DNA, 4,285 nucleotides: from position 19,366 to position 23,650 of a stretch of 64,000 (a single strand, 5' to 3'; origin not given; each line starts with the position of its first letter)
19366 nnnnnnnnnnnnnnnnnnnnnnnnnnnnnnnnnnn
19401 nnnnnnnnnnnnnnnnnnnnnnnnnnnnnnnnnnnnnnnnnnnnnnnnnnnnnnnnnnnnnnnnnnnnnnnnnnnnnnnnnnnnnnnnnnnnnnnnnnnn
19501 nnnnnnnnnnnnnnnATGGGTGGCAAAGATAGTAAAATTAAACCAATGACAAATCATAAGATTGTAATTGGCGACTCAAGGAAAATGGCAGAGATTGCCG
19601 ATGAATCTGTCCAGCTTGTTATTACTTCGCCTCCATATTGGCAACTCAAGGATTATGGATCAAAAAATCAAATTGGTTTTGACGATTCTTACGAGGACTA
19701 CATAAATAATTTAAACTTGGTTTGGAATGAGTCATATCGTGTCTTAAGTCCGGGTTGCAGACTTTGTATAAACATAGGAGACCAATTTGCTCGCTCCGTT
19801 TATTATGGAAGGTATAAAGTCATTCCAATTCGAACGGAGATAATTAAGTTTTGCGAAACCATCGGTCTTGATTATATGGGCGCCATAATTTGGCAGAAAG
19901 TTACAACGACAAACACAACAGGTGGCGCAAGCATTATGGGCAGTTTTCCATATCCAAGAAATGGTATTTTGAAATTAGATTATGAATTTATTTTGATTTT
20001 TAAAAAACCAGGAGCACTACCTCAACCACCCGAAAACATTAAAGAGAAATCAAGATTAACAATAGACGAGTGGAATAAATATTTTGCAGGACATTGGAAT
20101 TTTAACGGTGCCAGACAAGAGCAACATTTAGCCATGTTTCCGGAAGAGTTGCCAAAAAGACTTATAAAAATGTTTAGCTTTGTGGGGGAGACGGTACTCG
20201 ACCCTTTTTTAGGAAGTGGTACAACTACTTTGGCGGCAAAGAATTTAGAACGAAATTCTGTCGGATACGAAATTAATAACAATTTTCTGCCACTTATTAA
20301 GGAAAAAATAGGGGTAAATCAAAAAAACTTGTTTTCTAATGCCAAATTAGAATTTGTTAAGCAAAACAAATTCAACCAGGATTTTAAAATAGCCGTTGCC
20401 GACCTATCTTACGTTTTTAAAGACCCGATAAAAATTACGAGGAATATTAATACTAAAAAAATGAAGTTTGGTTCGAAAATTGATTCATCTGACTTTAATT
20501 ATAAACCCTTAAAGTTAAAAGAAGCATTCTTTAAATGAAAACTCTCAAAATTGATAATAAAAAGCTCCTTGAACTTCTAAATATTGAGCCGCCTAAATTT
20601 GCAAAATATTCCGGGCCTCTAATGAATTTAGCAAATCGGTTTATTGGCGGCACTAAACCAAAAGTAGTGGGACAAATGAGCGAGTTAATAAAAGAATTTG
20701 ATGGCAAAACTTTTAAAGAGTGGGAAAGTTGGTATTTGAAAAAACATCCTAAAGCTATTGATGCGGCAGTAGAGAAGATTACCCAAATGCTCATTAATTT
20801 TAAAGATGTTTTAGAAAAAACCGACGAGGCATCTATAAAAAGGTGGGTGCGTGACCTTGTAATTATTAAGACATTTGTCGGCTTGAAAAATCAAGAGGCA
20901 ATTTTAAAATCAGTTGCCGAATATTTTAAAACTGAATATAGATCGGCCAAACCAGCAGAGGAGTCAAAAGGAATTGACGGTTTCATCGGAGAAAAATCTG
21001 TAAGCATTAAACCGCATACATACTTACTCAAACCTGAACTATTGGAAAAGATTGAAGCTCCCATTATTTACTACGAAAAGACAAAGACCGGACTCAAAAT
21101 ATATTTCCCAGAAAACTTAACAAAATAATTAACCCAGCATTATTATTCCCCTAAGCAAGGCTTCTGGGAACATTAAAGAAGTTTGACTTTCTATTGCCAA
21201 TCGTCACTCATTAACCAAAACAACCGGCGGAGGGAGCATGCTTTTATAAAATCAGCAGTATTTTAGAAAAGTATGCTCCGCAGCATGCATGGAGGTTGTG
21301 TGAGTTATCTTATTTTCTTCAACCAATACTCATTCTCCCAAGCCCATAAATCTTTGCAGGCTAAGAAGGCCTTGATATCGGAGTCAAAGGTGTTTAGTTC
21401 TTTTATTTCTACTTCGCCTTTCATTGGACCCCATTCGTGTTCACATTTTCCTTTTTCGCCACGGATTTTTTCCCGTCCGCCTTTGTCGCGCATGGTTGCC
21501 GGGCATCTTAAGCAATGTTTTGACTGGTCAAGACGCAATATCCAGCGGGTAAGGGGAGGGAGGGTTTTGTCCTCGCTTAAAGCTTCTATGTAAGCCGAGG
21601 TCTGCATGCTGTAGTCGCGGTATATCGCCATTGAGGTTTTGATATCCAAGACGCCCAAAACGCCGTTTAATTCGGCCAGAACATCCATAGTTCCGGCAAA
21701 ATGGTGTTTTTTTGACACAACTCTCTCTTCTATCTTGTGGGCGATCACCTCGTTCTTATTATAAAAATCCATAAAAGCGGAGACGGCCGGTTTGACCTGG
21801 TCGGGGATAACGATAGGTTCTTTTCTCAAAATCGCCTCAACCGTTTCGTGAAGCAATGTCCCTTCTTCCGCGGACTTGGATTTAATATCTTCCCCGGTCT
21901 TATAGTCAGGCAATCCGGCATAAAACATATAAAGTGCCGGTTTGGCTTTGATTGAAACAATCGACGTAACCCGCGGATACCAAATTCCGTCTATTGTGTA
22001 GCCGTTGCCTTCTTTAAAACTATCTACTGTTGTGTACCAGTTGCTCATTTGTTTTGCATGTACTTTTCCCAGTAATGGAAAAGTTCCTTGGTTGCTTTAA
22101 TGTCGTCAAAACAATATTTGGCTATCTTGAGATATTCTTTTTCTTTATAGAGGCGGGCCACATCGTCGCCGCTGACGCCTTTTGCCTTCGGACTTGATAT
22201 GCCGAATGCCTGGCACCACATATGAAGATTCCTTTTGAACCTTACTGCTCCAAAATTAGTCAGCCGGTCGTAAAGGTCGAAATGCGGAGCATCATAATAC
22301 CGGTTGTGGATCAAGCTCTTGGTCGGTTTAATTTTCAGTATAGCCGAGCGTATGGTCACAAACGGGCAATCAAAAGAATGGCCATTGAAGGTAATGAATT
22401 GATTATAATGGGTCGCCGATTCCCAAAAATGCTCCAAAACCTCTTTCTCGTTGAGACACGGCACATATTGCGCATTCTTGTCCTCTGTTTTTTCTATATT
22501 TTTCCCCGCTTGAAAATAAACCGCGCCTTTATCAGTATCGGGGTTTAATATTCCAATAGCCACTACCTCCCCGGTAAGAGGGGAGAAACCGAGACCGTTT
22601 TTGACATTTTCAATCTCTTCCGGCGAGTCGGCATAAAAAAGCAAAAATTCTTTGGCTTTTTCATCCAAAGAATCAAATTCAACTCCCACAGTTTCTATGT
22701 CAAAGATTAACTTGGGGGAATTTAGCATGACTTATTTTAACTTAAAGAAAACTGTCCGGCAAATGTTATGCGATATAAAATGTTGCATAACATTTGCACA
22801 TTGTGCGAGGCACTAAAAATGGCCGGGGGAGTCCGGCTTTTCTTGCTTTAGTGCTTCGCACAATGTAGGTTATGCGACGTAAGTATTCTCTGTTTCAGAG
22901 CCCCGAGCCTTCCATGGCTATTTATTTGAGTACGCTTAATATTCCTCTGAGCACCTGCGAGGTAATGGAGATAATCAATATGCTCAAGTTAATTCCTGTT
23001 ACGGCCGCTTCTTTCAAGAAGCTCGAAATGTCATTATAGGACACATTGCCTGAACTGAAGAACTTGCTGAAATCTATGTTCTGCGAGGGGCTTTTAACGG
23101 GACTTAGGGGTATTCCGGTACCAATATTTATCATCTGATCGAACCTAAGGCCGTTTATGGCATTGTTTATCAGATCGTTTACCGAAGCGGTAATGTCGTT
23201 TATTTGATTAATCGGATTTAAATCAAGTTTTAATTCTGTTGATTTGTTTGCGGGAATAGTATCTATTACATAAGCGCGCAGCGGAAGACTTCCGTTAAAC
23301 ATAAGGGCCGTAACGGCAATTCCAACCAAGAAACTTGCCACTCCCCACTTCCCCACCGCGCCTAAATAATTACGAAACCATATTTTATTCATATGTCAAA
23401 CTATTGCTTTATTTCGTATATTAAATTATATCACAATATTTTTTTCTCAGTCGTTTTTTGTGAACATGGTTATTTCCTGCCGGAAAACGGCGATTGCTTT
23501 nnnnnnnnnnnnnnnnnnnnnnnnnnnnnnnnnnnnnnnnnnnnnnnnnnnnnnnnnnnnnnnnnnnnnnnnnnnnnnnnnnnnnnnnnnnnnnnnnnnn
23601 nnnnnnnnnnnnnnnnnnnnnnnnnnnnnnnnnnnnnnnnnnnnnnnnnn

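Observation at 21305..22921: Two-nuclease operon (PolB-exo-like 3'-5' exonuclease + Cas4/RecB-like Fe-S PD-(D/E)xK nuclease) beside the R-M island, with an elaborate palindromic control region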

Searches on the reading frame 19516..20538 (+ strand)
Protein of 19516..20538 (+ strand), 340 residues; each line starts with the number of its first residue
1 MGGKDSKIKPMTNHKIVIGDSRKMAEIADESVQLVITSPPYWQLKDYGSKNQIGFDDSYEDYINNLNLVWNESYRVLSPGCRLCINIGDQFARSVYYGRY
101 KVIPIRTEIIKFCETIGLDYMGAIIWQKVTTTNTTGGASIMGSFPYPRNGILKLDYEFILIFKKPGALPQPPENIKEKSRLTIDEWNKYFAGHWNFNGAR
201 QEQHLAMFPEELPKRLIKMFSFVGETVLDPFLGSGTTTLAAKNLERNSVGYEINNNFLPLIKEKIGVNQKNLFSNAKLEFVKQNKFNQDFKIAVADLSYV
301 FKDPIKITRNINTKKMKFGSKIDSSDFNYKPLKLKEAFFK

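Call 3: search_protein_families(library=pfam, proteins=[window:19516-20538:+], max_evalue=0.1)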
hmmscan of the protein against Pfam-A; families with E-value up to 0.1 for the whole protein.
window:19516-20538:+ (340 aa): 4 families
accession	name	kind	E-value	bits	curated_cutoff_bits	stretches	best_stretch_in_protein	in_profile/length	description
PF01555.25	N6_N4_Mtase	-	5.1e-41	141.5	26.7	1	32-263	1-221/221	DNA methylase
PF02086.21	MethyltransfD12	-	0.0016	18.7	22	1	218-284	14-82/253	D12 class N6 adenine-specific DNA methyltransferase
PF01170.24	UPF0020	-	0.0049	17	22.3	0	223-334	28-117/197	RMKL-like, methyltransferase domain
PF08241.18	Methyltransf_11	-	0.07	14.2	21.2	0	233-296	6-62/95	Methyltransferase domain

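Call 4: search_protein_families(library=ncbifam, proteins=[window:19516-20538:+], max_evalue=0.1)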
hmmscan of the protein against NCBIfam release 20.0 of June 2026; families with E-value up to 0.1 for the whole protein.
window:19516-20538:+ (340 aa): 6 families
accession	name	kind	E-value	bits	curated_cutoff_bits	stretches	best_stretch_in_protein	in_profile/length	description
NF008572.0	PRK11524.1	equivalog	2e-17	63.2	292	2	201-288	192-277/294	adenine-specific DNA-methyltransferase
NF050803.1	DnaMtaseCcrMCaul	equivalog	2.7e-12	46.3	830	1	201-283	183-263/350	adenine-specific DNA-methyltransferase CcrM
NF010253.0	PRK13699.1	subfamily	5.3e-09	36.1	244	1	194-265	136-205/226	DNA methyltransferase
NF040721.1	Trm14_Arch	equivalog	2.1e-06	27.1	280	2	13-76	272-330/370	tRNA (guanine(6)-N2)-methyltransferase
NF001790.0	PRK00517.3-3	equivalog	0.012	15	269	1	223-297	122-199/262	50S ribosomal protein L11 methyltransferase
NF003766.0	PRK05362.1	equivalog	0.044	12.5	256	1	191-242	90-143/396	phosphopentomutase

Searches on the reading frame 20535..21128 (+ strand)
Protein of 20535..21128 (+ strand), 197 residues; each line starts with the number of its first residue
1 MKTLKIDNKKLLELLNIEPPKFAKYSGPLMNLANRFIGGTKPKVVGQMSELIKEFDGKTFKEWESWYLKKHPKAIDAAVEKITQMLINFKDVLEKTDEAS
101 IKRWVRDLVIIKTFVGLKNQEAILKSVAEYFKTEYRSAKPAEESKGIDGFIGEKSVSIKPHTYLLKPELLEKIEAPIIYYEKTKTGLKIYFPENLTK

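Call 3: search_protein_families(library=pfam, proteins=[window:20535-21128:+], max_evalue=0.1)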
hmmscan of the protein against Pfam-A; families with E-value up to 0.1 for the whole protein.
window:20535-21128:+ (197 aa): 2 families
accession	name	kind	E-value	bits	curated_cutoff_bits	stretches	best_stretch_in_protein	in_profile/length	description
PF09568.16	RE_MjaI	-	9.9e-62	208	22.7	1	28-189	2-164/164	MjaI restriction endonuclease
PF00203.26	Ribosomal_S19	-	0.027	14.8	27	1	89-118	17-46/81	Ribosomal protein S19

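Call 4: search_protein_families(library=ncbifam, proteins=[window:20535-21128:+], max_evalue=0.1)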
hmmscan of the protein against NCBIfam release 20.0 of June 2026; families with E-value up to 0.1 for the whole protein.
window:20535-21128:+ (197 aa): 1 family
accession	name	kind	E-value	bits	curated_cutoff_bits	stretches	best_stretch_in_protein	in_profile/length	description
NF003121.0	PRK04038.1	equivalog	0.071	12.9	146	0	76-118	51-93/145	30S ribosomal protein S19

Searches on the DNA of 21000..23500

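Call 8: search_rna_families(source=window, start=21000, end=23500, threshold=evalue, max_evalue=10)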
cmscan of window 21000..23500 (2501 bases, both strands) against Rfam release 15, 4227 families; matches with E-value up to 10: 3.
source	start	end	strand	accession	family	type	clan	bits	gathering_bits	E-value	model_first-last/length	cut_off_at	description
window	21233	21279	+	RF04247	bZIP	Gene; sRNA;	-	21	41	1.2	1-72/72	no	bZIP non canonical Hac1/Xbp1 intron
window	21805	21925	-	RF01511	Afu_304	Gene; snRNA; snoRNA; CD-box;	-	17.8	35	4.5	1-107/107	no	A. fumigatus snoRNA Afu_304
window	22637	22832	+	RF00125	IS128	Gene; sRNA;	-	16.5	80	3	1-209/209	no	IS128 RNA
